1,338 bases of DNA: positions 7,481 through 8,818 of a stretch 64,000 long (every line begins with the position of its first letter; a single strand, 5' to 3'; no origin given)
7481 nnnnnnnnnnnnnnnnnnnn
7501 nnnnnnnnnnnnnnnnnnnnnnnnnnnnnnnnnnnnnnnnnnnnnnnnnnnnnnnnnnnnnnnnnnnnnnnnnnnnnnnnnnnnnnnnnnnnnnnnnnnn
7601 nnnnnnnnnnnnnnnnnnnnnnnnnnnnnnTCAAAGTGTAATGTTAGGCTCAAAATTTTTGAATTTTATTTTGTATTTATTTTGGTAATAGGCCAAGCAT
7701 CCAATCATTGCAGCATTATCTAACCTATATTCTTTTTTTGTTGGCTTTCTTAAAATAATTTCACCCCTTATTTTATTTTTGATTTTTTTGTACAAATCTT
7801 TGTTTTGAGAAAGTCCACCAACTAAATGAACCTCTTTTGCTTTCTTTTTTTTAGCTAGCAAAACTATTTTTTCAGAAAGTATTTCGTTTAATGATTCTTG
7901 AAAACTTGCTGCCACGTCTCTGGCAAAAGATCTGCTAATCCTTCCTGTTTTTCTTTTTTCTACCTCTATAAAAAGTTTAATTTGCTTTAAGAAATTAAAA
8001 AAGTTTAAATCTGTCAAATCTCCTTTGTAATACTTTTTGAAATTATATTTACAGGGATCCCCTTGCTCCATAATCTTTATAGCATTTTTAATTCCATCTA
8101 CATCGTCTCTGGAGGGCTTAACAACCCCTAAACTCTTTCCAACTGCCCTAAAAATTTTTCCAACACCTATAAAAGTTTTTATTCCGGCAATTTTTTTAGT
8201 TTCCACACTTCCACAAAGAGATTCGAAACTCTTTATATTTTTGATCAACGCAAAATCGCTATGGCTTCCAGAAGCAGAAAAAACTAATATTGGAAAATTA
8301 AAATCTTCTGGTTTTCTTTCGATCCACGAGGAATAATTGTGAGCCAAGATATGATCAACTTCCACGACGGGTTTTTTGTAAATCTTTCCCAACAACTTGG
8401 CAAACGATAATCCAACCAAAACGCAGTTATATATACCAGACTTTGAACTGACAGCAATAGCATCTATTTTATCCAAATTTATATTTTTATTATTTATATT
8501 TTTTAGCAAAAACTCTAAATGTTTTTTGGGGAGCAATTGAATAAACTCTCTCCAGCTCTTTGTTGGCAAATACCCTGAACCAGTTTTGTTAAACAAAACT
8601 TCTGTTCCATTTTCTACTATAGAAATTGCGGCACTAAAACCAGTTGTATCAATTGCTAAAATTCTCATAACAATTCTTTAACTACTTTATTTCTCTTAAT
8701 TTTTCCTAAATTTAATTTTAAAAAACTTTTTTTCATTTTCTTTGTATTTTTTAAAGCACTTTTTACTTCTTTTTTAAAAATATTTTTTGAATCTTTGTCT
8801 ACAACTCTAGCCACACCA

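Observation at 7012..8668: YrdC-like plus Kae1/TsaD-like pair embedded in the RiPP operon: split carbamoyltransferase/adenylyltransferase candidate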

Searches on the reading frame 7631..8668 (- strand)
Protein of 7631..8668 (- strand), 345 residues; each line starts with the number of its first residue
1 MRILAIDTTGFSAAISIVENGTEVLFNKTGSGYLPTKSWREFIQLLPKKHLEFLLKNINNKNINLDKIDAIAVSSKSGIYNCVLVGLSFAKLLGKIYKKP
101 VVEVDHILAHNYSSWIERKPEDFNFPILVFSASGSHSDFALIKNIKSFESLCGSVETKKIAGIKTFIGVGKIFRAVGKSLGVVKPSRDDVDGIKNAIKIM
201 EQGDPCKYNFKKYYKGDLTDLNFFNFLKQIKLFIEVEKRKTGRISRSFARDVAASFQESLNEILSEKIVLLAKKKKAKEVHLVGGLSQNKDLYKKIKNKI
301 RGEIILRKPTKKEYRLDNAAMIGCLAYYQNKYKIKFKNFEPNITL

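Call 4: search_protein_families(library=pfam, proteins=[window:7631-8668:-], max_evalue=0.01)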
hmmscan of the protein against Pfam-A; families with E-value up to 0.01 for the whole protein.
window:7631-8668:- (345 aa): 4 families
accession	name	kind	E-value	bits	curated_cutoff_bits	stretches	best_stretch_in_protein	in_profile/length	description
PF00814.31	TsaD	-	4e-31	109.1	24.8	1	26-323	14-263/264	tRNA N6-adenosine threonylcarbamoyltransferase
PF22521.2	HypF_C_2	-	3.7e-05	24.1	27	1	246-303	163-220/241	Carbamoyltransferase, Kae1-like Domain, second subdomain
PF09170.16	STN1_2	-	0.00015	22.1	27.2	1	210-303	20-110/167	CST, complex subunit STN1, C terminal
PF24771.2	Ig_CFAP74_1st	-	0.0037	18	29.2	0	222-274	36-88/97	CFAP74 first Ig-like domain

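Call 5: search_protein_families(library=ncbifam, proteins=[window:7631-8668:-], max_evalue=0.01)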
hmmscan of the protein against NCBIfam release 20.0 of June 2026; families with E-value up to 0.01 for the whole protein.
window:7631-8668:- (345 aa): 6 families
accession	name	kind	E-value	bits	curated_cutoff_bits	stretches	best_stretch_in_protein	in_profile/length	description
TIGR03723.1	T6A_TsaD_YgjD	equivalog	1.2e-39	136.3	296.1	1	3-329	1-312/314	tRNA (adenosine(37)-N6)-threonylcarbamoyltransferase complex transferase subunit TsaD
TIGR00329.1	gcp_kae1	subfamily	2e-36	125.8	207.8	1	4-323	1-305/305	tRNA (adenosine(37)-N6)-threonylcarbamoyltransferase complex transferase subunit TsaD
TIGR03722.2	arch_KAE1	equivalog_domain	6.5e-23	81.3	375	1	3-336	1-303/323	KEOPS complex N(6)-L-threonylcarbamoyladenine synthase Kae1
NF007174.0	PRK09605.1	equivalog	6.5e-16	57.9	447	2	1-135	1-133/535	bifunctional N(6)-L-threonylcarbamoyladenine synthase/serine/threonine protein kinase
TIGR03725.1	T6A_YeaZ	equivalog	2.5e-07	30.9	69.3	1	3-113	1-100/212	tRNA (adenosine(37)-N6)-threonylcarbamoyltransferase complex dimerization subunit type 1 TsaB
TIGR00143.1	hypF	equivalog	0.0018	16.5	466.1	1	153-302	579-714/741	carbamoyltransferase HypF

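Call 9: find_homologous_proteins(query=window:7631-8668:-, max_evalue=0.001)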
Query window:7631-8668:- (345 aa): 285 proteins with E <= 0.001 among 7190 candidates; the best 120 are listed.
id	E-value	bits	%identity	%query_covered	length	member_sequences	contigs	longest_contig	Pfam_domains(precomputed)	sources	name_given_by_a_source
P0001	6.7e-222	753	100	100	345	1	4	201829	PF00814.32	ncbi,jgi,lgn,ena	-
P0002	8.0e-128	444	60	100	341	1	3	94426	PF00814.32,PF22521.3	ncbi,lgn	-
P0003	8.7e-125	434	60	100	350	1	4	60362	PF00814.32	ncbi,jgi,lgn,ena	-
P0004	6.1e-122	425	59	100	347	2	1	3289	PF00814.32,PF22521.3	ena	-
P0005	1.4e-121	424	59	100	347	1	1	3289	PF00814.32,PF22521.3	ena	-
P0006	8.9e-120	418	58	100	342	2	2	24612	PF02543.22,PF00814.32,PF22521.3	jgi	-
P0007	1.2e-119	417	57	100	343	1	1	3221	PF00814.32,PF22521.3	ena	-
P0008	1.3e-119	417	59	100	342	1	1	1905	PF02543.22,PF00814.32,PF22521.3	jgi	-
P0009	2.2e-118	413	56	100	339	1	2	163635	PF00814.32,PF22521.3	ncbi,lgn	-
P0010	3.6e-118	413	56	100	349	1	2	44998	PF00814.32,PF22521.3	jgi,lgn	-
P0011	4.5e-118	412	57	100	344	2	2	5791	PF00814.32,PF22521.3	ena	-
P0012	7.3e-117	408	55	100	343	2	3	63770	PF02543.22,PF00814.32,PF22521.3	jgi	-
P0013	7.9e-117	408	57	100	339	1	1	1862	PF02543.22,PF00814.32,PF22521.3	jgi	-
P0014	6.6e-116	405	55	100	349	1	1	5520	PF02543.22,PF00814.32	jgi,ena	-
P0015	6.7e-116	405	57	100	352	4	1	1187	PF00814.32,PF22521.3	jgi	-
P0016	1.5e-115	404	53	100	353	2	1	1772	PF00814.32,PF22521.3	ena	-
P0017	5.6e-115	402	57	100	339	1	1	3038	PF02543.22,PF00814.32,PF22521.3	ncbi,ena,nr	ncbi:hypothetical protein KKD72_01750 [Patescibacteria group bacterium]|nr:hypothetical protein [Pat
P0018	8.4e-115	401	55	100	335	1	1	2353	PF00814.32,PF22521.3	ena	-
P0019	1.5e-114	401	55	100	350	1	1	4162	PF00814.32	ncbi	-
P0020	6.2e-114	399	57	100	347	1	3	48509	PF02543.22,PF00814.32,PF22521.3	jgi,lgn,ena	-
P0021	2.0e-113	397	52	100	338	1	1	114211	PF00814.32,PF22521.3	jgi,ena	-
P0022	3.4e-113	396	53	100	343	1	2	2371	PF02543.22,PF00814.32,PF22521.3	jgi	-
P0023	3.9e-113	396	54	100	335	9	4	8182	PF00814.32,PF22521.3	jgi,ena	-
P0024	5.6e-113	395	54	100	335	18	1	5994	PF00814.32,PF22521.3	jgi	-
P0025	6.7e-112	392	55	100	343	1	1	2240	PF00814.32,PF22521.3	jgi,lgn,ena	-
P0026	1.9e-111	390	56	100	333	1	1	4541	PF00814.32,PF22521.3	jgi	-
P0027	2.4e-111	390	56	100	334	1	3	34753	PF00814.32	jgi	-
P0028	2.7e-111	390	55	100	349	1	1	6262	PF00814.32,PF22521.3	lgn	-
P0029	4.1e-111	389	52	100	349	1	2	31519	PF00814.32,PF22521.3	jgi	jgi:N6-L-threonylcarbamoyladenine synthase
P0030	1.1e-110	388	52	100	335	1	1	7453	PF00814.32,PF22521.3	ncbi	-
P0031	1.3e-110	388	55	100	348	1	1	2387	PF00814.32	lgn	-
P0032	2.2e-110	387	56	100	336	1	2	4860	PF00814.32,PF22521.3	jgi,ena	-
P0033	4.8e-110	386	55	100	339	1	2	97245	PF00814.32,PF22521.3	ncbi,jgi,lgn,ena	-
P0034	5.5e-110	386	53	100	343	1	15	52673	PF00814.32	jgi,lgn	-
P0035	6.3e-110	385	53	100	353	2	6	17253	PF00814.32,PF22521.3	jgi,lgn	-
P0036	1.0e-109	385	54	100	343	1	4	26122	PF00814.32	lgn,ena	-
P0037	2.3e-109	384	54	100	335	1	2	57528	PF02543.22,PF00814.32,PF22521.3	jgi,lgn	-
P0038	3.0e-109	383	52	100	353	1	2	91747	PF02543.22,PF00814.32,PF22521.3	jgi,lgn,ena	-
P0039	1.4e-108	381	54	100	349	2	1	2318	PF00814.32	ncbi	-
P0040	2.6e-108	380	54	100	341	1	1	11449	PF00814.32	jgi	-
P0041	1.8e-107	377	55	100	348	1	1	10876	PF00814.32,PF22521.3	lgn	-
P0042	2.7e-107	377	53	100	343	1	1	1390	PF00814.32,PF22521.3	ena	-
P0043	1.8e-106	374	53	100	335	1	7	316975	PF00814.32,PF22521.3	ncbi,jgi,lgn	jgi:N6-L-threonylcarbamoyladenine synthase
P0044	9.8e-106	372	54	100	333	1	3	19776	PF02543.22,PF00814.32,PF22521.3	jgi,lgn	-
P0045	3.8e-105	370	51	100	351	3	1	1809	PF00814.32,PF22521.3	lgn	-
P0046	1.3e-104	368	50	100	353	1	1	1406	PF00814.32,PF22521.3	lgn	-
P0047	1.5e-104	368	52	100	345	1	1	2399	PF00814.32,PF22521.3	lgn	-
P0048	1.7e-99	351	50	100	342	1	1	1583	PF00814.32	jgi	jgi:N6-L-threonylcarbamoyladenine synthase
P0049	3.4e-89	317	53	84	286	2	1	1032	PF02543.22,PF00814.32,PF22521.3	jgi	jgi:N6-L-threonylcarbamoyladenine synthase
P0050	2.2e-87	311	47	100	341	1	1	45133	PF02543.22,PF00814.32,PF22521.3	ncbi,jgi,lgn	ncbi:MAG: carbamoyltransferase N-terminal domain-containing protein [Candidatus Gastranaerophilaceae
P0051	3.2e-83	298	46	99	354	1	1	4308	PF00814.32,PF22521.3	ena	-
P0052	3.3e-82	294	45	100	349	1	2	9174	PF00814.32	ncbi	-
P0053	4.7e-81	291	45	100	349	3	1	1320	PF00814.32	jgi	-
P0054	1.0e-80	289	55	74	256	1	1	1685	PF02543.22,PF00814.32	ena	-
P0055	6.0e-80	287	51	83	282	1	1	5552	PF00814.32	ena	-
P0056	3.3e-79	285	42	100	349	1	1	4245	PF00814.32,PF22521.3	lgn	-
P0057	4.7e-77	277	45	100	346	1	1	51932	PF00814.32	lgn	-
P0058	5.2e-77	277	43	99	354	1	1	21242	PF00814.32,PF22521.3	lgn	-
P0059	4.2e-75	271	43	100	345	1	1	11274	PF02543.22,PF00814.32,PF22521.3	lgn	-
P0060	4.3e-75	271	43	100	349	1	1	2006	PF00814.32,PF22521.3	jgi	jgi:N6-L-threonylcarbamoyladenine synthase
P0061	4.2e-74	268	43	100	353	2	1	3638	PF00814.32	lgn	-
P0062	8.4e-74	267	43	100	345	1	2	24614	PF00814.32,PF22521.3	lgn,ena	-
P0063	9.7e-74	267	45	62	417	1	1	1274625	PF02543.22,PF00814.32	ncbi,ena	-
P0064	5.9e-72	261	44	100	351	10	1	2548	PF00814.32,PF22521.3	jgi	jgi:N6-L-threonylcarbamoyladenine synthase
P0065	9.2e-71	257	43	100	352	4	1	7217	PF02543.22,PF00814.32,PF22521.3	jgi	jgi:N6-L-threonylcarbamoyladenine synthase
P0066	1.1e-70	257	51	71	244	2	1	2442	PF00814.32,PF22521.3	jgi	jgi:N6-L-threonylcarbamoyladenine synthase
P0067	2.5e-70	255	53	69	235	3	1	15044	PF00814.32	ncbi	-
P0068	1.3e-55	207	52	63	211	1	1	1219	PF00814.32,PF22521.3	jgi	-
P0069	3.2e-41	160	35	95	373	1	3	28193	PF02543.22,PF00814.32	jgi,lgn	-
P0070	7.6e-40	155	33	95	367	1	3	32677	PF00814.32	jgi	-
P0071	2.2e-37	147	33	97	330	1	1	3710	PF00814.32,PF22521.3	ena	-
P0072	1.8e-34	138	33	99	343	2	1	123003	PF00814.32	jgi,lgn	jgi:N6-L-threonylcarbamoyladenine synthase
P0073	1.6e-32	131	31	96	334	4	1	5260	PF02543.22,PF00814.32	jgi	-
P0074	1.8e-28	118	31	100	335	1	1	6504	PF02543.22,PF00814.32,PF22521.3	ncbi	-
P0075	4.0e-26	110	31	96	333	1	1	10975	PF02543.22,PF00814.32,PF22521.3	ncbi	-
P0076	4.4e-25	107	31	95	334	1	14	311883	PF00814.32,PF22521.3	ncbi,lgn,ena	-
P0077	1.3e-24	105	28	97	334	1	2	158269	PF02543.22,PF00814.32,PF22521.3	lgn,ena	-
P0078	2.2e-24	104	31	95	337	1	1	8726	PF00814.32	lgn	-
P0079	3.3e-24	104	30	94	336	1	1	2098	PF00814.32,PF22521.3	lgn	-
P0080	7.7e-24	103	29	94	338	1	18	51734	PF02543.22,PF00814.32,PF22521.3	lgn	-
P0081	8.7e-24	102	30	95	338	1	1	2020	PF02543.22,PF00814.32,PF22521.3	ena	-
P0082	9.0e-24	102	29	99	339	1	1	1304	PF02543.22,PF00814.32,PF22521.3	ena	-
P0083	9.5e-24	102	29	94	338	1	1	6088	PF00814.32,PF22521.3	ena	-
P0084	9.6e-24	102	29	94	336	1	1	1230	PF00814.32,PF22521.3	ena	-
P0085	9.8e-24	102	30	95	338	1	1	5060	PF02543.22,PF00814.32,PF22521.3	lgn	-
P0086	1.0e-23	102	29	94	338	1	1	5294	PF00814.32,PF22521.3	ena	-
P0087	1.0e-23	102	31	97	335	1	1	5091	PF02543.22,PF00814.32,PF22521.3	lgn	-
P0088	1.0e-23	102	29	94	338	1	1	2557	PF00814.32,PF22521.3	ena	-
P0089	1.2e-23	102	30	94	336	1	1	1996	PF00814.32,PF22521.3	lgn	-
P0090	1.3e-23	102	29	94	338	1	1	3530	PF02543.22,PF00814.32,PF22521.3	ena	-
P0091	1.3e-23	102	29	94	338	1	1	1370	PF02543.22,PF00814.32,PF22521.3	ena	-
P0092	1.3e-23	102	29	94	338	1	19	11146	PF02543.22,PF00814.32,PF22521.3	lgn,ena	-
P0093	1.4e-23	102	29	95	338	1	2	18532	PF02543.22,PF00814.32,PF22521.3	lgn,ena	-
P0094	1.4e-23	102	29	94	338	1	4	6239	PF00814.32,PF22521.3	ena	-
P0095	1.4e-23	102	29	94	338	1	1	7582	PF00814.32,PF22521.3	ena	-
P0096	1.5e-23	102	29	94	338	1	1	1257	PF00814.32,PF22521.3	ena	-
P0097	1.5e-23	102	29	94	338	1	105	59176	PF00814.32,PF22521.3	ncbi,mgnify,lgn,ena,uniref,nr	ncbi:tRNA (adenosine(37)-N6)-threonylcarbamoyltransferase complex transferase subunit TsaD [uncultur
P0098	1.5e-23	102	30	95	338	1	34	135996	PF02543.22,PF00814.32,PF22521.3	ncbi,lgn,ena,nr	ncbi:MAG: tRNA (adenosine(37)-N6)-threonylcarbamoyltransferase complex transferase subunit TsaD [Clo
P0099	1.7e-23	101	29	94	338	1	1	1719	PF00814.32,PF22521.3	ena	-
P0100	2.1e-23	101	29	95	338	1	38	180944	PF02543.22,PF00814.32,PF22521.3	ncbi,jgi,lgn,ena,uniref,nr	ncbi:tRNA (adenosine(37)-N6)-threonylcarbamoyltransferase complex transferase subunit TsaD [uncultur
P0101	2.3e-23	101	29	95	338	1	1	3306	PF00814.32,PF22521.3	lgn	-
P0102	2.3e-23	101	29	95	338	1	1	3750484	PF02543.22,PF00814.32,PF22521.3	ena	-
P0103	2.6e-23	101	30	94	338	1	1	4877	PF02543.22,PF00814.32,PF22521.3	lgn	-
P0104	2.7e-23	101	29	94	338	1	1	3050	PF00814.32,PF22521.3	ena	-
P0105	2.9e-23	101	29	95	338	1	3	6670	PF00814.32,PF22521.3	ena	-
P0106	2.9e-23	101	29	94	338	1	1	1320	PF02543.22,PF00814.32,PF22521.3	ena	-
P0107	2.9e-23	101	29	95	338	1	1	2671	PF02543.22,PF00814.32,PF22521.3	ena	-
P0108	3.0e-23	101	29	94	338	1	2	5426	PF00814.32,PF22521.3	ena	-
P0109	3.1e-23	101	29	95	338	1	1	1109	PF02543.22,PF00814.32,PF22521.3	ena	-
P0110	3.1e-23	101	29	94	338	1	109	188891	PF00814.32,PF22521.3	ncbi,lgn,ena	-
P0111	3.2e-23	101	29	94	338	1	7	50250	PF02543.22,PF00814.32,PF22521.3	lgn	-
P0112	3.3e-23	100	29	94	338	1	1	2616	PF00814.32,PF22521.3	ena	-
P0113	3.5e-23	100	29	94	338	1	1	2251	PF02543.22,PF00814.32,PF22521.3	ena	-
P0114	3.8e-23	100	29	99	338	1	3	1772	PF02543.22,PF00814.32,PF22521.3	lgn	-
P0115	3.9e-23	100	30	94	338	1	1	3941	PF00814.32,PF22521.3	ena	-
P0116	4.0e-23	100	29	94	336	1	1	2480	PF00814.32,PF22521.3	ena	-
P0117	4.4e-23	100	29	94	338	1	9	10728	PF02543.22,PF00814.32,PF22521.3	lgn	-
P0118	4.4e-23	100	29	94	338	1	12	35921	PF02543.22,PF00814.32,PF22521.3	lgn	-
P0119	4.8e-23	100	29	94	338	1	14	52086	PF02543.22,PF00814.32,PF22521.3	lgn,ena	-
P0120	4.9e-23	100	30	94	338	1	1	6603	PF02543.22,PF00814.32,PF22521.3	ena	-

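Call 10: find_encoding_contigs(protein=P0001, flank=10000, max_places=4)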
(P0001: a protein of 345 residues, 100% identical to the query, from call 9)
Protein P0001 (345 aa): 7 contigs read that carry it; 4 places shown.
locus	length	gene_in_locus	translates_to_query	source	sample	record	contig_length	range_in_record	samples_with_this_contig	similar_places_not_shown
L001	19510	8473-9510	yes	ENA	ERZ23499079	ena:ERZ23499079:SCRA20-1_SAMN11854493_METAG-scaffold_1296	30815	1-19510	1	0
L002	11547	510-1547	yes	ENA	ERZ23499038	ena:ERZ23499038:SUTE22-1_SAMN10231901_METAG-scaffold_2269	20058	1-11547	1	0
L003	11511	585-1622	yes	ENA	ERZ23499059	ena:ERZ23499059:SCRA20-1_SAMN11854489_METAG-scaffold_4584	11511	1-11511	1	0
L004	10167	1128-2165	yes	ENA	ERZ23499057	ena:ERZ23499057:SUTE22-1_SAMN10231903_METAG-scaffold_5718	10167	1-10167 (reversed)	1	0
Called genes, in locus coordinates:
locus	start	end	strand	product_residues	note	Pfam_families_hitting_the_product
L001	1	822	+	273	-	?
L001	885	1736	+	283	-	PF08241:Methyltransf_11 (weak)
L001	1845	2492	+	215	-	-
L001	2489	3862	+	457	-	PF02310:B12-binding, PF04055:Radical_SAM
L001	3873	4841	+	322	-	-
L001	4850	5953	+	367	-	PF04055:Radical_SAM, PF13186:SPASM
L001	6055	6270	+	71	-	-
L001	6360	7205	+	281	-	PF04055:Radical_SAM, PF13353:Fer4_12 (weak)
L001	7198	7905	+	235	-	-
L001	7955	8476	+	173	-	PF04101:Glyco_tran_28_C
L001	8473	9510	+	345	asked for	PF00814:TsaD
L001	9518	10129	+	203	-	PF01300:Sua5_yciO_yrdC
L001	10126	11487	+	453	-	PF04055:Radical_SAM, PF13353:Fer4_12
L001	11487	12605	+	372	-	PF04055:Radical_SAM, PF13186:SPASM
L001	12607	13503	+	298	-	PF04055:Radical_SAM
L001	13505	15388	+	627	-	PF04055:Radical_SAM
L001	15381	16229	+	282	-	PF04055:Radical_SAM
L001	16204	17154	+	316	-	PF04055:Radical_SAM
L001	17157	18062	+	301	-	PF04055:Radical_SAM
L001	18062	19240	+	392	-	PF01478:Peptidase_A24 (weak)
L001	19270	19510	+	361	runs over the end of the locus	PF25788:Ig_Rha78A_N (weak), PF18911:PKD_4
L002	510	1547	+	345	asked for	PF00814:TsaD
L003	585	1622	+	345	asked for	PF00814:TsaD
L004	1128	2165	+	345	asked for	PF00814:TsaD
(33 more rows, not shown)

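Call 11: find_encoding_contigs(protein=P0043, flank=10000, max_places=3)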
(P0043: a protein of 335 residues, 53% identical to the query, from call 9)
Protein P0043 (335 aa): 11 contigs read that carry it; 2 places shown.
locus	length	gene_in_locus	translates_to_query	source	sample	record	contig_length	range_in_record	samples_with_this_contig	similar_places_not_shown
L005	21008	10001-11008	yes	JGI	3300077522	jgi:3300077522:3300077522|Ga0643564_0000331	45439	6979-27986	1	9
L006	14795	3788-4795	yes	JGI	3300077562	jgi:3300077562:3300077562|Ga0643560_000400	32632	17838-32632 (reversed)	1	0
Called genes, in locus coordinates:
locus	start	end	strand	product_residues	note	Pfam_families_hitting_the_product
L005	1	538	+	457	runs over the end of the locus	PF02310:B12-binding, PF04055:Radical_SAM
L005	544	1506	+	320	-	-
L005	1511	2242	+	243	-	PF13489:Methyltransf_23, PF13847:Methyltransf_31 (weak), PF08241:Methyltransf_11, PF08242:Methyltransf_12, PF13649:Methyltransf_25 (weak)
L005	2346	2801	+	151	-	-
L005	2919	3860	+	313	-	PF04055:Radical_SAM, PF13353:Fer4_12 (weak)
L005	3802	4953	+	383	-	PF04055:Radical_SAM, PF13186:SPASM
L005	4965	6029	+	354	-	PF13439:Glyco_transf_4 (weak), PF00534:Glycos_transf_1, PF13692:Glyco_trans_1_4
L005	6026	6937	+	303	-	PF04055:Radical_SAM, PF13186:SPASM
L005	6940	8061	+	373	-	PF04101:Glyco_tran_28_C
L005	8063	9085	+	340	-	PF04055:Radical_SAM, PF13353:Fer4_12 (weak)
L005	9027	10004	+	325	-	PF00535:Glycos_transf_2, PF10111:Glyco_tranf_2_2, PF13641:Glyco_tranf_2_3 (faint)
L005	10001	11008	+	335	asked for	PF00814:TsaD, PF22521:HypF_C_2 (weak)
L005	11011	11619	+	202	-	PF01300:Sua5_yciO_yrdC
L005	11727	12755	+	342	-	PF04055:Radical_SAM, PF13186:SPASM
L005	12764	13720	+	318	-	PF01408:GFO_IDH_MocA, PF02894:GFO_IDH_MocA_C, PF22725:GFO_IDH_MocA_C3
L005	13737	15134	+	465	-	PF04055:Radical_SAM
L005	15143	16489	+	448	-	PF04055:Radical_SAM, PF13353:Fer4_12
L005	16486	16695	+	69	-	-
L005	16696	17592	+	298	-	PF04055:Radical_SAM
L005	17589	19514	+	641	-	PF04055:Radical_SAM, PF13353:Fer4_12 (faint), PF04055:Radical_SAM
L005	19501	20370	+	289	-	PF04055:Radical_SAM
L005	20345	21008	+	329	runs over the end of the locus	-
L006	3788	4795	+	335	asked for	PF00814:TsaD, PF22521:HypF_C_2 (weak)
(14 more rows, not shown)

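Call 13: find_encoding_contigs(protein=P0063, flank=10000, max_places=2)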
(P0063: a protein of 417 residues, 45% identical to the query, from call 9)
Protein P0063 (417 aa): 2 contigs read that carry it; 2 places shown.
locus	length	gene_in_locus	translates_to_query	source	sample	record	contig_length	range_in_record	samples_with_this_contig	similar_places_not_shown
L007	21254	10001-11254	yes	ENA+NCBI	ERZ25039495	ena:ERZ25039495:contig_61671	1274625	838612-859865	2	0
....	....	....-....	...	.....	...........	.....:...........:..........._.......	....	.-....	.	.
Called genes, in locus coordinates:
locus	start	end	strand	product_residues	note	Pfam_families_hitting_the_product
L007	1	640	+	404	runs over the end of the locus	PF04055:Radical_SAM (weak)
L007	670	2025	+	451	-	PF04055:Radical_SAM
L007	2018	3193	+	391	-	PF04055:Radical_SAM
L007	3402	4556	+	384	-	PF04055:Radical_SAM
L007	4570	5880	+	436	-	PF13186:SPASM (weak), PF04055:Radical_SAM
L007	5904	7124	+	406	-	PF13186:SPASM, PF04055:Radical_SAM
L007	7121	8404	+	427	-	PF04101:Glyco_tran_28_C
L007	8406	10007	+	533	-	PF04055:Radical_SAM (weak), PF00535:Glycos_transf_2, PF13641:Glyco_tranf_2_3 (weak), PF00535:Glycos_transf_2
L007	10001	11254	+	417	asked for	PF00814:TsaD, PF02543:Carbam_trans_N (faint)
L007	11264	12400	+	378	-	-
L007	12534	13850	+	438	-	PF03952:Enolase_N, PF00113:Enolase_C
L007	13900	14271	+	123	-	PF05635:23S_rRNA_IVP, PF22296:bAvd (weak)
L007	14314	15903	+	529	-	PF01676:Metalloenzyme, PF06415:iPGM_N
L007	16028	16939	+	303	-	PF01663:Phosphodiest (weak), PF01676:Metalloenzyme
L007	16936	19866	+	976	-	PF11617:Cu-binding_MopE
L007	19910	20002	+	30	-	-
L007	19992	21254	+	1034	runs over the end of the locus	PF05345:He_PIG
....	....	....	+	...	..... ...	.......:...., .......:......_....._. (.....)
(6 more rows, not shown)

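Call 14: find_encoding_contigs(protein=P0050, flank=10000, max_places=2)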
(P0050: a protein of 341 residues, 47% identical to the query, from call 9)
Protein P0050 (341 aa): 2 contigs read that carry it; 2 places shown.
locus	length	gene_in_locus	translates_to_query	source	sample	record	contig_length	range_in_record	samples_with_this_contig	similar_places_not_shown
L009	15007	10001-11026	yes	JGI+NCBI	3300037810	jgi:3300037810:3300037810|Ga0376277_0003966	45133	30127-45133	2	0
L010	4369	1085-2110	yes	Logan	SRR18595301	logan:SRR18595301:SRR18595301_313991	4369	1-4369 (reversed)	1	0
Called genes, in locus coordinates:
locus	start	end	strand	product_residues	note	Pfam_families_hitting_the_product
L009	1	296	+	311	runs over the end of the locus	PF01136:Peptidase_U32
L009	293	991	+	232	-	-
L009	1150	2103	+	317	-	PF01408:GFO_IDH_MocA, PF02894:GFO_IDH_MocA_C, PF22725:GFO_IDH_MocA_C3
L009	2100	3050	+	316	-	-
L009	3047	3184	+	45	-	-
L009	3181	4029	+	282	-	PF01522:Polysacc_deac_1 (faint)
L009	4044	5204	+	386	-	PF04101:Glyco_tran_28_C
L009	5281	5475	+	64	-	-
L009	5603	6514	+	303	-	PF04055:Radical_SAM, PF13186:SPASM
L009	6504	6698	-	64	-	-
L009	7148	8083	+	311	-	PF04055:Radical_SAM, PF13186:SPASM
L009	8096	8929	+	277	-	-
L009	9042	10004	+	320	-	PF00535:Glycos_transf_2, PF10111:Glyco_tranf_2_2 (weak), PF13641:Glyco_tranf_2_3 (weak), PF00535:Glycos_transf_2 (weak), PF02709:Glyco_transf_7C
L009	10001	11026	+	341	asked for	PF02543:Carbam_trans_N, PF00814:TsaD, PF22521:HypF_C_2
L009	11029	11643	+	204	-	PF01300:Sua5_yciO_yrdC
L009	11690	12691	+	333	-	PF04055:Radical_SAM, PF13353:Fer4_12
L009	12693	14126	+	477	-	PF04055:Radical_SAM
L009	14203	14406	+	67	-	-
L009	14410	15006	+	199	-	PF04055:Radical_SAM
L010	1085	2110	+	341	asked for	PF02543:Carbam_trans_N, PF00814:TsaD, PF22521:HypF_C_2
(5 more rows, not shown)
